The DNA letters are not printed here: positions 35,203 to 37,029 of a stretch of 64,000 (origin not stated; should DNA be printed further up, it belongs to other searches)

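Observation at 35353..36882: Ser/Thr kinase fused to a bacteriohemerythrin domain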

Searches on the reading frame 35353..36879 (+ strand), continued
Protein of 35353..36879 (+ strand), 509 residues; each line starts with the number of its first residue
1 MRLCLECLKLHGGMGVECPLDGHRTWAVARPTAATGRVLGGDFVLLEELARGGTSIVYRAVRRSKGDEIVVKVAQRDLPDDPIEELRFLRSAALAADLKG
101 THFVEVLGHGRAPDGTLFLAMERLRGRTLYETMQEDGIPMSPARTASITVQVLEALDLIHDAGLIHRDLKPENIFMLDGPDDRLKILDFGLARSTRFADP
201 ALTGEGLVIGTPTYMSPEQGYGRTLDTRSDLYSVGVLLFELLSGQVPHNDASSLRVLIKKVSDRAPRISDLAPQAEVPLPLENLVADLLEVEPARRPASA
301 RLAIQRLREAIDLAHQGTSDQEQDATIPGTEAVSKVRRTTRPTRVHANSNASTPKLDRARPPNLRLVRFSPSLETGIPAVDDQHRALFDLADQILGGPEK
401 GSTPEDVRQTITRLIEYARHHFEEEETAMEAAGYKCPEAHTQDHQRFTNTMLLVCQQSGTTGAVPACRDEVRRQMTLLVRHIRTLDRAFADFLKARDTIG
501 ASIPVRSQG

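Call 58: list_cluster_members(proteins=[P0127, P0129, P0130, P0001, P0002, P0003])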
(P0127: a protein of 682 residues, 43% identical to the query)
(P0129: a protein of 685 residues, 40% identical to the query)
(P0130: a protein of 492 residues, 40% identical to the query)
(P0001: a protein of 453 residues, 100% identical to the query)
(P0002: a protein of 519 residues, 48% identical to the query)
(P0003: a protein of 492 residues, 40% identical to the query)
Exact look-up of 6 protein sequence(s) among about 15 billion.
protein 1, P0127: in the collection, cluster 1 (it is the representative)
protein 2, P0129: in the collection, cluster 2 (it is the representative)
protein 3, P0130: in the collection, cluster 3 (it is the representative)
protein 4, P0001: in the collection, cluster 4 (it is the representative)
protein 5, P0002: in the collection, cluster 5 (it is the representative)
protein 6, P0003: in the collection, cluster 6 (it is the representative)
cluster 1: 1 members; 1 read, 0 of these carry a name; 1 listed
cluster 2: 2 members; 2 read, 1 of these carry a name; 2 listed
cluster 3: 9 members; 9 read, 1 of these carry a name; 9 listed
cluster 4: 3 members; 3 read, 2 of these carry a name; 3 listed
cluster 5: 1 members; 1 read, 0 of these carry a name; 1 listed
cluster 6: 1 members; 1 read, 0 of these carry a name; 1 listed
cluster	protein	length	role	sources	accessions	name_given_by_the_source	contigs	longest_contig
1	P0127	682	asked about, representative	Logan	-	-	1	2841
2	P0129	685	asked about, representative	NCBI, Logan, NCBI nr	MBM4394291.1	MAG: protein kinase [Deltaproteobacteria bacterium] | protein kinase [Deltaproteobacteria bacterium]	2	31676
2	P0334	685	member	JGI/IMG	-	-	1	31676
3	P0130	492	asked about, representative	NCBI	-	-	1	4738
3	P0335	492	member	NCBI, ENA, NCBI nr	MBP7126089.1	protein kinase [Myxococcota bacterium]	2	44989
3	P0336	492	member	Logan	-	-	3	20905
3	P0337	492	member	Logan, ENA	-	-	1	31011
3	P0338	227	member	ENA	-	-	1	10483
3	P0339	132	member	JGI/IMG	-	-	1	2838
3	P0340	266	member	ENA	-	-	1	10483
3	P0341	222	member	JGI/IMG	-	-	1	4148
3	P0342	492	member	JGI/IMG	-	-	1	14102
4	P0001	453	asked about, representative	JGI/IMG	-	hemerythrin-like metal-binding protein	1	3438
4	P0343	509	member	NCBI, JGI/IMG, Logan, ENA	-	hemerythrin-like metal-binding protein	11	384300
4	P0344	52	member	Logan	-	-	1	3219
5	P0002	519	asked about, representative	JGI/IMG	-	-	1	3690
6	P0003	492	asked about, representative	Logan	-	-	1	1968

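Call 59: find_encoding_contigs(protein=window:35353-36879:+, flank=3000, max_places=10)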
Protein window:35353-36879:+ (509 aa): 13 contigs read that carry it; 3 places shown.
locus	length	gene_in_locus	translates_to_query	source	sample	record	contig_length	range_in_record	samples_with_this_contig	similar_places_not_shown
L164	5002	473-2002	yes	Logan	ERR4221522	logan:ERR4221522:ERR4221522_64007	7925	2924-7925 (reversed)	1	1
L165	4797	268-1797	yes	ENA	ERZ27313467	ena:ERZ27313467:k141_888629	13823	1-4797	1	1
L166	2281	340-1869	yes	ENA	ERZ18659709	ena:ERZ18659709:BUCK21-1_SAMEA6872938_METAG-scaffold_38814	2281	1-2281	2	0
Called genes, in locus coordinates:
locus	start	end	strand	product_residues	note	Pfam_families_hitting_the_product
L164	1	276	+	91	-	?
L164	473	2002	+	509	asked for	PF00069:Pkinase, PF07714:PK_Tyr_Ser-Thr, PF01814:Hemerythrin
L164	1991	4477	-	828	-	PF13360:PQQ_2, PF13570:Beta-prop_ACSF4, PF25292:Beta-prop_CGLA (faint), PF13570:Beta-prop_ACSF4, PF13360:PQQ_2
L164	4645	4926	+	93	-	PF02604:PhdYeFM_antitox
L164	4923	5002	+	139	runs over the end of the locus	PF01850:PIN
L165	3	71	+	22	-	?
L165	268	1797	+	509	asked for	PF00069:Pkinase, PF07714:PK_Tyr_Ser-Thr, PF01814:Hemerythrin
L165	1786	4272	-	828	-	PF13360:PQQ_2, PF13570:Beta-prop_ACSF4, PF25292:Beta-prop_CGLA (faint), PF13570:Beta-prop_ACSF4, PF13360:PQQ_2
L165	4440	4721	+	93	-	PF02604:PhdYeFM_antitox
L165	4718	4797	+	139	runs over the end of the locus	PF01850:PIN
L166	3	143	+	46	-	?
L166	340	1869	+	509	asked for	PF00069:Pkinase, PF07714:PK_Tyr_Ser-Thr, PF01814:Hemerythrin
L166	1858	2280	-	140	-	?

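Call 67: predict_structure(alignment_id=A4)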
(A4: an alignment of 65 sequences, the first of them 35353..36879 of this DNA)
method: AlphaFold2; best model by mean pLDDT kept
length: 509 residues; sequences in the alignment: 65
mean_pLDDT: 85.8   pTM: 0.71
mean pLDDT of the five models: 85.8, 84.6, 84.5, 84.5, 84.3
residues with pLDDT >= 90: 337; 70-90: 88; 50-70: 30; < 50: 54
segments of 3 or more residues with pLDDT < 50: 194-206, 330-341, 343-365, 507-509
pLDDT, mean of each block of 10 residues (from residue 1): 97 95 97 97 97 91 97 81 87 92 96 95 97 96 97 97 92 95 88 48 51 93 91 98 96 84 95 97 98 97 98 88 60 42 40 35 59 88 94 73 85 96 94 93 96 93 86 91 91 84 56
secondary structure, 60 per line:
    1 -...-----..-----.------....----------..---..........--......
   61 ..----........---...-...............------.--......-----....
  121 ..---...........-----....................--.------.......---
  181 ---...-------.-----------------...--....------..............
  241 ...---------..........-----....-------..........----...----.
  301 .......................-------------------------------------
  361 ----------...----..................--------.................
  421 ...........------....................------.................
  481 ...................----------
elements in order: E2-4 E24-27 E43-52 E55-62 E67-74 H82-96 E106-111 E117-122 E126-128 H129-136 H142-161 E174-177 E184-186 H217-220 H227-243 H253-262 H268-271 H279-288 H300-323 H378-395 H404-431 H438-457 H464-499

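Call 79: fold_search(model_id=the predicted structure, library=pdb)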
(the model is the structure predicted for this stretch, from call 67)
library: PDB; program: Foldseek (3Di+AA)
matches with E <= 10: 2000; with E <= 0.001: 2000
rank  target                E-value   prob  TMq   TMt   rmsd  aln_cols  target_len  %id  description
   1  6i2p_A                1.8e-20  1.00  0.46  0.83   3.6       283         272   32  Crystal structure of the Mycobacterium tuberculosis PknB kinase domain (L33E mutant) in complex with its substrate Gar (released 2019-05-22)
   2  5u94                  3.0e-20  1.00  0.47  0.89   2.3       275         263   33  Crystal structure of the Mycobacterium tuberculosis PASTA kinase PknB in complex with the potential theraputic kinase in (released 2017-12-20)
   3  3oro                  1.3e-19  1.00  0.45  0.81   4.0       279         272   34  Mycobacterium tuberculosis PknB kinase domain L33D mutant (crystal form 4) (released 2010-12-15)
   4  2fum_A                1.6e-19  1.00  0.47  0.89   2.4       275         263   33  Catalytic domain of protein kinase PknB from Mycobacterium tuberculosis in complex with mitoxantrone (released 2006-08-01)
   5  6i2p_B                1.6e-19  1.00  0.45  0.83   3.3       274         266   31  Crystal structure of the Mycobacterium tuberculosis PknB kinase domain (L33E mutant) in complex with its substrate Gar (released 2019-05-22)
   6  1o6y                  2.3e-19  1.00  0.47  0.90   2.0       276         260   32  Catalytic domain of PknB kinase from Mycobacterium tuberculosis (released 2003-01-30)
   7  6b2p                  2.4e-19  1.00  0.46  0.89   2.1       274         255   31  Dual Inhibition of the Essential Protein Kinases A and B in Mycobacterium tuberculosis (released 2018-02-14)
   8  1mru_A                2.5e-19  1.00  0.47  0.86   2.5       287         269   31  Intracellular Ser/Thr protein kinase domain of Mycobacterium tuberculosis PknB. (released 2003-02-11)
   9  3f69_B                3.6e-19  1.00  0.48  0.83   3.5       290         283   32  Crystal structure of the Mycobacterium tuberculosis PknB mutant kinase domain in complex with KT5720 (released 2008-12-02)
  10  2fum_B                5.3e-19  1.00  0.47  0.88   2.9       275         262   32  Catalytic domain of protein kinase PknB from Mycobacterium tuberculosis in complex with mitoxantrone (released 2006-08-01)
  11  9ymt                  8.2e-19  1.00  0.47  0.86   3.1       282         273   26  Staphylococcus aureus serine/threonine kinase Stk1 with inhibitor GW779439X (released 2026-03-11)
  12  3ork                  9.1e-19  1.00  0.45  0.80   3.6       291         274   31  Mycobacterium tuberculosis PknB kinase domain L33D mutant (crystal form 2) (released 2010-12-15)
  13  3orp                  1.1e-18  1.00  0.45  0.80   3.5       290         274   31  Mycobacterium tuberculosis PknB kinase domain L33D mutant (crystal form 5) (released 2010-12-15)
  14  3ori_A                1.5e-18  1.00  0.45  0.82   3.8       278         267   32  Mycobacterium tuberculosis PknB kinase domain L33D mutant (crystal form 1) (released 2010-12-15)
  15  2fum_D                2.0e-18  1.00  0.46  0.88   3.2       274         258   32  Catalytic domain of protein kinase PknB from Mycobacterium tuberculosis in complex with mitoxantrone (released 2006-08-01)
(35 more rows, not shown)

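Call 81: find_encoding_contigs(protein=P0335, flank=8000, max_places=4)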
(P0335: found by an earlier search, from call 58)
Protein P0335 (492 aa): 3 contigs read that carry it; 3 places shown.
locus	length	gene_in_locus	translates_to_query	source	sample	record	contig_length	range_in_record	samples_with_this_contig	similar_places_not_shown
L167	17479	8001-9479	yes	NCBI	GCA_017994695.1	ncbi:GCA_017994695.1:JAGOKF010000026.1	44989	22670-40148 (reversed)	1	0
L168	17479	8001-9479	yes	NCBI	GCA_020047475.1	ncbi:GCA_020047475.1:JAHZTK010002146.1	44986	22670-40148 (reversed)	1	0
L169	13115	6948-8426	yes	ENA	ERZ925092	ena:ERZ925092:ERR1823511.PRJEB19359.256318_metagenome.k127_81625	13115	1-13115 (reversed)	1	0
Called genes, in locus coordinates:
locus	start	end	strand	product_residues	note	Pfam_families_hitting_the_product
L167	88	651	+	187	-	PF00872:Transposase_mut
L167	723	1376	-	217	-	PF04555:XhoI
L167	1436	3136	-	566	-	PF02384:N6_Mtase (weak), PF07669:Eco57I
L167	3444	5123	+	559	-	PF00005:ABC_tran, PF02463:SMC_N (faint), PF13476:AAA_23 (faint), PF13555:AAA_29 (faint), PF01926:MMR_HSR1 (faint), PF13304:AAA_21 (faint), PF12848:ABC_tran_Xtn, PF00005:ABC_tran, +1 more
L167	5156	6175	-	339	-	PF00691:OmpA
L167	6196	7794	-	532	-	PF00069:Pkinase, PF03109:ABC1 (faint), PF07714:PK_Tyr_Ser-Thr, PF07238:PilZ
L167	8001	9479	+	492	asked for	PF00069:Pkinase, PF03109:ABC1 (faint), PF07714:PK_Tyr_Ser-Thr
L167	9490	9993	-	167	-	PF00160:Pro_isomerase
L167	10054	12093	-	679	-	PF10459:Peptidase_S46, PF00089:Trypsin (faint), PF13365:Trypsin_2 (faint)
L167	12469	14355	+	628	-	-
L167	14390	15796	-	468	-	PF07690:MFS_1, PF13347:MFS_2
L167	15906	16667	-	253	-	PF08241:Methyltransf_11, PF08242:Methyltransf_12 (weak), PF13649:Methyltransf_25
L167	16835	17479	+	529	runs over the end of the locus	PF01855:POR_N, PF02775:TPP_enzyme_C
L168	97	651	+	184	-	PF00872:Transposase_mut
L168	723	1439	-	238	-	PF04555:XhoI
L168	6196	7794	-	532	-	PF00069:Pkinase, PF03109:ABC1 (faint), PF07714:PK_Tyr_Ser-Thr, PF07238:PilZ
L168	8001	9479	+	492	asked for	PF00069:Pkinase, PF03109:ABC1 (faint), PF07714:PK_Tyr_Ser-Thr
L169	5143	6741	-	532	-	PF00069:Pkinase, PF03109:ABC1 (faint), PF07714:PK_Tyr_Ser-Thr, PF07238:PilZ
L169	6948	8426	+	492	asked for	PF00069:Pkinase, PF03109:ABC1 (faint), PF07714:PK_Tyr_Ser-Thr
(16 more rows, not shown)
